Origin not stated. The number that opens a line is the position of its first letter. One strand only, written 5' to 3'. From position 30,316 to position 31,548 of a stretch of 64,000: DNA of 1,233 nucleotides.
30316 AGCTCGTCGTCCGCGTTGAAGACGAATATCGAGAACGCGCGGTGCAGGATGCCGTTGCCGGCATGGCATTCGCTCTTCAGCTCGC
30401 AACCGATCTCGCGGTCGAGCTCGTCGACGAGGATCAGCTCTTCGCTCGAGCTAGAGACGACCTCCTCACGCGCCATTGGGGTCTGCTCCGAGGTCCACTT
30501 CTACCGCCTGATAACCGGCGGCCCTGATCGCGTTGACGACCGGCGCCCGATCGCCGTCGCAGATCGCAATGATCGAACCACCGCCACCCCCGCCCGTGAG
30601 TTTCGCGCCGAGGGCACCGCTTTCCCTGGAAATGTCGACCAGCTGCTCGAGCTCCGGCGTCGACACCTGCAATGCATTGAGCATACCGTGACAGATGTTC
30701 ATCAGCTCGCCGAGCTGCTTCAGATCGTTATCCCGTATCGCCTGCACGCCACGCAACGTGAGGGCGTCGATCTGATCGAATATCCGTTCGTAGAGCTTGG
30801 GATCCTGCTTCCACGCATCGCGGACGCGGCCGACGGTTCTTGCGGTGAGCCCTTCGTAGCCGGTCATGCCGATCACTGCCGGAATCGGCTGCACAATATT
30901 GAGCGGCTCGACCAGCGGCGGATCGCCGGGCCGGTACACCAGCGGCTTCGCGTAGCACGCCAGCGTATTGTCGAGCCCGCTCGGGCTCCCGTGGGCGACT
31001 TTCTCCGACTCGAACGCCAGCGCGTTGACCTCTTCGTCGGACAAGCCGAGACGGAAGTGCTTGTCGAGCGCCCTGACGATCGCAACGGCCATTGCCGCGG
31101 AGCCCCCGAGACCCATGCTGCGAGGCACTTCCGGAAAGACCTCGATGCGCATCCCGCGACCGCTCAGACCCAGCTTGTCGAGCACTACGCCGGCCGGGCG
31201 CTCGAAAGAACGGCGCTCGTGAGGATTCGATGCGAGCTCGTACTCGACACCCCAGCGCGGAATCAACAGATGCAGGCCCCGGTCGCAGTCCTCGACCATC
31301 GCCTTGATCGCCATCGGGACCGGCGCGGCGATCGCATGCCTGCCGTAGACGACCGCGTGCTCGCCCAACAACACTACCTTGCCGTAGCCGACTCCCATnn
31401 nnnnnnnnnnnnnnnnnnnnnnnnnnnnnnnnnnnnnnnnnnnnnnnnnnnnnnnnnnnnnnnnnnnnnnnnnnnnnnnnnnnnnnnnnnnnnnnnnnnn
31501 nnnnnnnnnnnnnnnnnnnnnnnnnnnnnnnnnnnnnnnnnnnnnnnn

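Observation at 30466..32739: Single-polypeptide fusion of class II HMG-CoA reductase and mevalonate kinase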

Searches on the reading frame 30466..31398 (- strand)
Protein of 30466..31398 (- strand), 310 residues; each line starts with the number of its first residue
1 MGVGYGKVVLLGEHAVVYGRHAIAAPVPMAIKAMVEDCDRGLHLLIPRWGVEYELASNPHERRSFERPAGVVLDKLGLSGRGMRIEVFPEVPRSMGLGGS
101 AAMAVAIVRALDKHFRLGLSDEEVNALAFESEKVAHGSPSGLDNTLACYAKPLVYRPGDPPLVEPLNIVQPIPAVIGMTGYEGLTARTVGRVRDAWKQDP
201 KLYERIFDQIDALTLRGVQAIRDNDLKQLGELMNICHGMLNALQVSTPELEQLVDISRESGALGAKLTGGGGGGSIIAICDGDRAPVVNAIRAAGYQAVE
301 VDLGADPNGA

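Call 60: search_solved_structures(query=window:30466-31398:-, max_evalue=1e-15, show_alignments=1)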
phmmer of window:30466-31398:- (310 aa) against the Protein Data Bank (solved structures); distinct sequences matched with E-value up to 1e-15: 10.
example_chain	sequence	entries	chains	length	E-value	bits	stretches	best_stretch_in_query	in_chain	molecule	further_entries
2hfs_A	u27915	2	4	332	4.3e-45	157.1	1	2-293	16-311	Mevalonate kinase, putative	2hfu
2x7i_A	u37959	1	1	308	1.2e-35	126.1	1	2-295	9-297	MEVALONATE KINASE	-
8teb_A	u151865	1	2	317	1.2e-33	119.6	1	6-299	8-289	Mevalonate kinase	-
6mde_A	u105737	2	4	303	7.2e-33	117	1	6-296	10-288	Mevalonate kinase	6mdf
4hac_A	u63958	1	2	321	9e-33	116.7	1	6-296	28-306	Mevalonate kinase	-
2oi2_A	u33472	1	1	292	6.8e-25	90.8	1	2-280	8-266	Mevalonate kinase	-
1kkh_A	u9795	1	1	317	2.7e-22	82.3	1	6-283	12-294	Mevalonate Kinase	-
1vis_A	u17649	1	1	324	2.9e-22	82.1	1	6-283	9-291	Mevalonate kinase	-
2r3v_A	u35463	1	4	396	2.9e-18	69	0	85-305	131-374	Mevalonate kinase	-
1kvk_A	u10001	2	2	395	6.9e-18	67.8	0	84-305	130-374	mevalonate kinase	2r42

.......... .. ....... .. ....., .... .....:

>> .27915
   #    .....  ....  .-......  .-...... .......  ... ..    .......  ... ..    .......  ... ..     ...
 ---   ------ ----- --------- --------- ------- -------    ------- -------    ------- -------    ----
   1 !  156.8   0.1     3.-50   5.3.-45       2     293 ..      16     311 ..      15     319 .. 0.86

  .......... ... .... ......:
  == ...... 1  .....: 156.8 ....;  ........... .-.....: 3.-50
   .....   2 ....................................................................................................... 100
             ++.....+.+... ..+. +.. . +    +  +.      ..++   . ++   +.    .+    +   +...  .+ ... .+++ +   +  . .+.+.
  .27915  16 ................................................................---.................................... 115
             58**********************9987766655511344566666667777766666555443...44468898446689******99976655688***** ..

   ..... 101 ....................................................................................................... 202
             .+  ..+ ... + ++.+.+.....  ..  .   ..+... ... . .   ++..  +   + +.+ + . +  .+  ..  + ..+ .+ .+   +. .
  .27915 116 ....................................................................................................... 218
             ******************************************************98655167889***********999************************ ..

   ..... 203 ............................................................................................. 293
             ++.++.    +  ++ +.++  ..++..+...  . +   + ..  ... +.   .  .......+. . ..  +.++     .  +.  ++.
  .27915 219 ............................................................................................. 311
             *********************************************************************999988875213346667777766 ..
